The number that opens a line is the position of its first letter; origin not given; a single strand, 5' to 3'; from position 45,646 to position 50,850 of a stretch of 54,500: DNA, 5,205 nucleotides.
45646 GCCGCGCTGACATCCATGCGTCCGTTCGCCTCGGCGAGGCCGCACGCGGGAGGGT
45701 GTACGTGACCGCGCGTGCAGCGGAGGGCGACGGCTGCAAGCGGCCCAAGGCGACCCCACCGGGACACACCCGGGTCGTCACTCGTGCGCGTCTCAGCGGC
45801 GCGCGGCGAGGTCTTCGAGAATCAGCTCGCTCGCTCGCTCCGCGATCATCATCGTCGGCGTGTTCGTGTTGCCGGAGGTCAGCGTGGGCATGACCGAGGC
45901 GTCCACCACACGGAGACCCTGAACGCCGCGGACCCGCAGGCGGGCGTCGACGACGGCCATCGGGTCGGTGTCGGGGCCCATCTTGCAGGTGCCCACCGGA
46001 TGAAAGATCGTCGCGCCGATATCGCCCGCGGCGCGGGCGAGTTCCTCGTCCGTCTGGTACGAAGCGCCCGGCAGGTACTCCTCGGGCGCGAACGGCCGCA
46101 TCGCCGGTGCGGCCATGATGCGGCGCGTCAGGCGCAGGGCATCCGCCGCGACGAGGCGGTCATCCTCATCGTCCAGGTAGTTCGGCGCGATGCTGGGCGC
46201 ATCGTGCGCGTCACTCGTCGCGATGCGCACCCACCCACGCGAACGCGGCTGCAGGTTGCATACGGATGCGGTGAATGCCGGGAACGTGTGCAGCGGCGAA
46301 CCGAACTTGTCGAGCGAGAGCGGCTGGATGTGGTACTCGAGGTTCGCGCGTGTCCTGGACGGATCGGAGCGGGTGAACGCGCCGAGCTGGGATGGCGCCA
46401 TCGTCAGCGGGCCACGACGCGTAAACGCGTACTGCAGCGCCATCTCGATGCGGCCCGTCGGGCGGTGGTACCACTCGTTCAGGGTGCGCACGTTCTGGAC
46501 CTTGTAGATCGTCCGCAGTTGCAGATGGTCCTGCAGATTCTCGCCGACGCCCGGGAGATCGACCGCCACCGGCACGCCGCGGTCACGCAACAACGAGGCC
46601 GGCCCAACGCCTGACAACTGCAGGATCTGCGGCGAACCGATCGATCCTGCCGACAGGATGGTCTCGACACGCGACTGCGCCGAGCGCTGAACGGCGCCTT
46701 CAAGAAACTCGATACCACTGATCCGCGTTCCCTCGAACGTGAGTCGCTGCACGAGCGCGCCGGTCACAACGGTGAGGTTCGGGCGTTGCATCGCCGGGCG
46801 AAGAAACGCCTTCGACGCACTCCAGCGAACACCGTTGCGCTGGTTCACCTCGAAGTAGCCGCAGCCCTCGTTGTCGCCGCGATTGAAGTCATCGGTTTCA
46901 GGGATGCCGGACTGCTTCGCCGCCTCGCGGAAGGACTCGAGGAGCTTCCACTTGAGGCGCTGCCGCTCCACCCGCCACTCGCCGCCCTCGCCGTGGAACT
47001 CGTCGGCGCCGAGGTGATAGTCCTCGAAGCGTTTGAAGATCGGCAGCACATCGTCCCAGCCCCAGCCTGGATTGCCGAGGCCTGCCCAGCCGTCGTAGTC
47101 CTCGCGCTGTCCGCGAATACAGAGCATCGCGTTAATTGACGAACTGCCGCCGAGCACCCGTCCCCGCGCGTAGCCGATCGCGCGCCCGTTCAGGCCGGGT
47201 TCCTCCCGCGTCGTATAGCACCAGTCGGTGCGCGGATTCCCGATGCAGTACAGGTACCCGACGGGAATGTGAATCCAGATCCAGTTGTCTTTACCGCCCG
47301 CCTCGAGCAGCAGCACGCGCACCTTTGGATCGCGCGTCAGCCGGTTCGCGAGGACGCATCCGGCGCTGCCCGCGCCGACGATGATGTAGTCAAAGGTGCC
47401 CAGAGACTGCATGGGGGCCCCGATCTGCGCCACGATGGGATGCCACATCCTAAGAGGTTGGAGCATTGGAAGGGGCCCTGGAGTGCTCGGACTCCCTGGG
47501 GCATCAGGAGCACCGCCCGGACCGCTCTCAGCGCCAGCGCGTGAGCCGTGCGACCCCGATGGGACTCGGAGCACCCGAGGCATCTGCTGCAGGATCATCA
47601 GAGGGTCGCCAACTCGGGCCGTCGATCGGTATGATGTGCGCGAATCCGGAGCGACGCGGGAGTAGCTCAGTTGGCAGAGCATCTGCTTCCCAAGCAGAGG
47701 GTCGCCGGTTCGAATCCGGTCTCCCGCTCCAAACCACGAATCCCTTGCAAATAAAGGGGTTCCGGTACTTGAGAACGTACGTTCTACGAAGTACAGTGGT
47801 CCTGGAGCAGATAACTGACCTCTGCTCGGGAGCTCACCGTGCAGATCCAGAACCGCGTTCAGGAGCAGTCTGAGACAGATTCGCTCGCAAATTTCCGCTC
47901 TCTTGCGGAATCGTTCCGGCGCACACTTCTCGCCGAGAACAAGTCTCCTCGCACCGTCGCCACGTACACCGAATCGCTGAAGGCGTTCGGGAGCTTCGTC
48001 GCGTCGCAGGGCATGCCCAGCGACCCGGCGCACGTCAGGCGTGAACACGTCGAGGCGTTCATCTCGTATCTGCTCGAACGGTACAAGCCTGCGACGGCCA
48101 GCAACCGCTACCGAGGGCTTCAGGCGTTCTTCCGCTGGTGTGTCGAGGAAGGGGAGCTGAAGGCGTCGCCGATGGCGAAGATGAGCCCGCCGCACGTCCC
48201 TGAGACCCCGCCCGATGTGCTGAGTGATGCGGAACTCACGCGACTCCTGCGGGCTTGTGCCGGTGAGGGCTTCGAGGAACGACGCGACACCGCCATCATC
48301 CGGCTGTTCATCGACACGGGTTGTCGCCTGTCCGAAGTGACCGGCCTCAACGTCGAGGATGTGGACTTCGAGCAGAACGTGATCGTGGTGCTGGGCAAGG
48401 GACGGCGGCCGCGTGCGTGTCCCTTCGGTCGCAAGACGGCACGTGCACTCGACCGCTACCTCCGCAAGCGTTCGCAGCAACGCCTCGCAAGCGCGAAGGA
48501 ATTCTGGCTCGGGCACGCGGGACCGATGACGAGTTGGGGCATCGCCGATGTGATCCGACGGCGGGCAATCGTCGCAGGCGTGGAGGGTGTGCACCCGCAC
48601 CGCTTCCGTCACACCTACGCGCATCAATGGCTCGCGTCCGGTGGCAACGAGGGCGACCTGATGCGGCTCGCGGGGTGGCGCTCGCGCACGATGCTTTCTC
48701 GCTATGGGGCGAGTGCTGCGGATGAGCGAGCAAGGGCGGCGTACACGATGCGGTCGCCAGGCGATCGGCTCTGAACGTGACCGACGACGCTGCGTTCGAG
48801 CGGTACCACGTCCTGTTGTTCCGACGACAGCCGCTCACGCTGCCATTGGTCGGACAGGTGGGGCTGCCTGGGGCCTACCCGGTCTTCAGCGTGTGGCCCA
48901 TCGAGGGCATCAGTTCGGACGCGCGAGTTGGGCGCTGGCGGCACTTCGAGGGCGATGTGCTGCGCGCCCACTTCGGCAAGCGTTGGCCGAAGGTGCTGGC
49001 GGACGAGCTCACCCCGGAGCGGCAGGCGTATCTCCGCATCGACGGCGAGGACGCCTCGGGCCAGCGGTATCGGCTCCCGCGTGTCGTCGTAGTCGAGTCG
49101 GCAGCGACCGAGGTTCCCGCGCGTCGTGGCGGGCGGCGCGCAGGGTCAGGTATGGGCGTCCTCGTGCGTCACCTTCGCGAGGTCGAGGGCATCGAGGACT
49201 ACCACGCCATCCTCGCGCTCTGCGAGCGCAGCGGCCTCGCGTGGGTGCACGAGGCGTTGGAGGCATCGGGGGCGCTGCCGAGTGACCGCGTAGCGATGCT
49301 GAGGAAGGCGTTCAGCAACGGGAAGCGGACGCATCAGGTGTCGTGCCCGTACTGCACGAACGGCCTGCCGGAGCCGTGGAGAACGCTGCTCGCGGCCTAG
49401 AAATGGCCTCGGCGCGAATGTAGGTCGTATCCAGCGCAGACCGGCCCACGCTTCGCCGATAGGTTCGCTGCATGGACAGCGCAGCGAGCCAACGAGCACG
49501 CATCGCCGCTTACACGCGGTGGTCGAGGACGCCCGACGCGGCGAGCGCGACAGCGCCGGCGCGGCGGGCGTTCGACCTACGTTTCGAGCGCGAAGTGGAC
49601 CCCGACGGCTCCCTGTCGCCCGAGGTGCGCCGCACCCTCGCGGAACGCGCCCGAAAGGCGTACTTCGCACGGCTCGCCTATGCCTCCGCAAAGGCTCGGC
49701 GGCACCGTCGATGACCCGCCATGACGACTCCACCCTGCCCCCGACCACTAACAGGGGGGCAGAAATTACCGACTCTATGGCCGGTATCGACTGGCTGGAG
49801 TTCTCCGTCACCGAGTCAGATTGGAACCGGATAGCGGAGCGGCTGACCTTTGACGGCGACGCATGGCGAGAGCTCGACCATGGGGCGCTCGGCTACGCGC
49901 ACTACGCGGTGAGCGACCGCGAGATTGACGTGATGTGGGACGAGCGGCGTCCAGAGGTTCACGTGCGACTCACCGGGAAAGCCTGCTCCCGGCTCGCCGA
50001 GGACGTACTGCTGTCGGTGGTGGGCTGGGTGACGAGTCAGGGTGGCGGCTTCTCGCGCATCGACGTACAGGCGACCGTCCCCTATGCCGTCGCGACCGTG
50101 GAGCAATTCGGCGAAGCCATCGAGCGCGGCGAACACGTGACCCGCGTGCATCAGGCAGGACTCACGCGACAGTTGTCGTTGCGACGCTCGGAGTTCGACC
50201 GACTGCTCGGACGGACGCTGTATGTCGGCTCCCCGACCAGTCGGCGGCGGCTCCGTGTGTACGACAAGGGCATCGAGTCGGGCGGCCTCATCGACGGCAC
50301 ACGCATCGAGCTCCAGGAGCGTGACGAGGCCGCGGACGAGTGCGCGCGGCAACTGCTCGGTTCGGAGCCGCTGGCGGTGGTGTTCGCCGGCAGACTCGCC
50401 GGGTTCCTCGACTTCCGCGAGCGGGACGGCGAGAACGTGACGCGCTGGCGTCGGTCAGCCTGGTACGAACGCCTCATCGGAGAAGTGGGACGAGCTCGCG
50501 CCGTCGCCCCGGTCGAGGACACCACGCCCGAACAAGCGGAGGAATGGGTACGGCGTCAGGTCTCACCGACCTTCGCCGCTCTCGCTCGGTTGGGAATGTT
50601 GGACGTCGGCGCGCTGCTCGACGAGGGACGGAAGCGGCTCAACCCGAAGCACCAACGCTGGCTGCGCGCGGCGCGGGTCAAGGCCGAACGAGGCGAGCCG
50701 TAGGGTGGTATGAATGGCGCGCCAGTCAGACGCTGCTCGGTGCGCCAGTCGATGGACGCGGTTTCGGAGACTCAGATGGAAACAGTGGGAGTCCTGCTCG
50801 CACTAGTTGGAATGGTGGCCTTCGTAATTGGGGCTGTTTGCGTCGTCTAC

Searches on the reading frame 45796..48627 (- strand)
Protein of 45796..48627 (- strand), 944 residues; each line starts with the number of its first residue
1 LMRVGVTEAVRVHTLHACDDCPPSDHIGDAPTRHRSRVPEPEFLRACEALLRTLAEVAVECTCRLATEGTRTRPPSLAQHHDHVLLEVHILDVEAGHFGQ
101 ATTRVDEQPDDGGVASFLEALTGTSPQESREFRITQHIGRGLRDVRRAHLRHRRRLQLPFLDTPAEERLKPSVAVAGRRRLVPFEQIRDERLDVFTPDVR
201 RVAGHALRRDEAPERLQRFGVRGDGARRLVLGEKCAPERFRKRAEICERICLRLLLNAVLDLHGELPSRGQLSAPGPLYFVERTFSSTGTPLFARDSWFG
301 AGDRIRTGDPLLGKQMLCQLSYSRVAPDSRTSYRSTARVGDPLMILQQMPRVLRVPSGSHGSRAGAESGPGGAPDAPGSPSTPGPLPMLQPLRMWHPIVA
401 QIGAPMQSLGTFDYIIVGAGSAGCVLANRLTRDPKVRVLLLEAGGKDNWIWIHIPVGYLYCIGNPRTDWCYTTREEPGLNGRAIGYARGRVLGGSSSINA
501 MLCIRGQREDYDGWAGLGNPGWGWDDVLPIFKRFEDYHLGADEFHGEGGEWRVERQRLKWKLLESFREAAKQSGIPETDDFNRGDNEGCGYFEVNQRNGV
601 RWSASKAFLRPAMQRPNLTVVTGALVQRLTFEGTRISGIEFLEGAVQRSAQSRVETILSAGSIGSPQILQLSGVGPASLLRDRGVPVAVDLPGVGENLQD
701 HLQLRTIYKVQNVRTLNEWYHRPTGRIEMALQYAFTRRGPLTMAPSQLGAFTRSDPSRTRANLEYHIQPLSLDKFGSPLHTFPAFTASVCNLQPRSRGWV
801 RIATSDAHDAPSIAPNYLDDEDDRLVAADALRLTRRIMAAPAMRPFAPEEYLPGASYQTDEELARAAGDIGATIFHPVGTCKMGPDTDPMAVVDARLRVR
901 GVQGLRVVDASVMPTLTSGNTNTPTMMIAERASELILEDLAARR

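Call 83: search_protein_families(library=pfam, proteins=[window:45796-48627:-], max_evalue=0.00001)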
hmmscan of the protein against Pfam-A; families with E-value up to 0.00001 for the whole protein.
window:45796-48627:- (944 aa): 2 families
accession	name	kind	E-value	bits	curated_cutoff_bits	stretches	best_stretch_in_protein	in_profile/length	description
PF00732.25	GMC_oxred_N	-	7.5e-49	166.9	23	1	412-702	1-217/218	GMC oxidoreductase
PF05199.19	GMC_oxred_C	-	2.5e-39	135.5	24.6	1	794-929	1-139/139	GMC oxidoreductase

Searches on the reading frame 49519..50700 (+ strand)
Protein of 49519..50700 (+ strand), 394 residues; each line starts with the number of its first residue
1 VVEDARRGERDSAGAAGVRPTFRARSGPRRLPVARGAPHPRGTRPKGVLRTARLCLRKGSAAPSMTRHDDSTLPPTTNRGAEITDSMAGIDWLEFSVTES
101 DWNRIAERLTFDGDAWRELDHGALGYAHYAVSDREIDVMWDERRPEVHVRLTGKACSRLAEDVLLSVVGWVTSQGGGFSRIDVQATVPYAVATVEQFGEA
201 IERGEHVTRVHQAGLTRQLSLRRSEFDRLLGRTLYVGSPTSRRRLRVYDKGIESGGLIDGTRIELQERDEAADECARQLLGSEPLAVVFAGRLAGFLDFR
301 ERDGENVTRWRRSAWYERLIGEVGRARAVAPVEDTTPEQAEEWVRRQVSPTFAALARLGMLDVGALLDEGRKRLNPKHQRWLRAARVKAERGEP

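Call 83: search_protein_families(library=pfam, proteins=[window:49519-50700:+], max_evalue=0.00001)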
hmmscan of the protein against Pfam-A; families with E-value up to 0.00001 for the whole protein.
window:49519-50700:+ (394 aa): 1 family
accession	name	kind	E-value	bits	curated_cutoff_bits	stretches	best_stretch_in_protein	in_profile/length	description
PF02486.25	Rep_trans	-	1e-21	77.9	29.6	1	178-360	3-190/201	Replication initiation factor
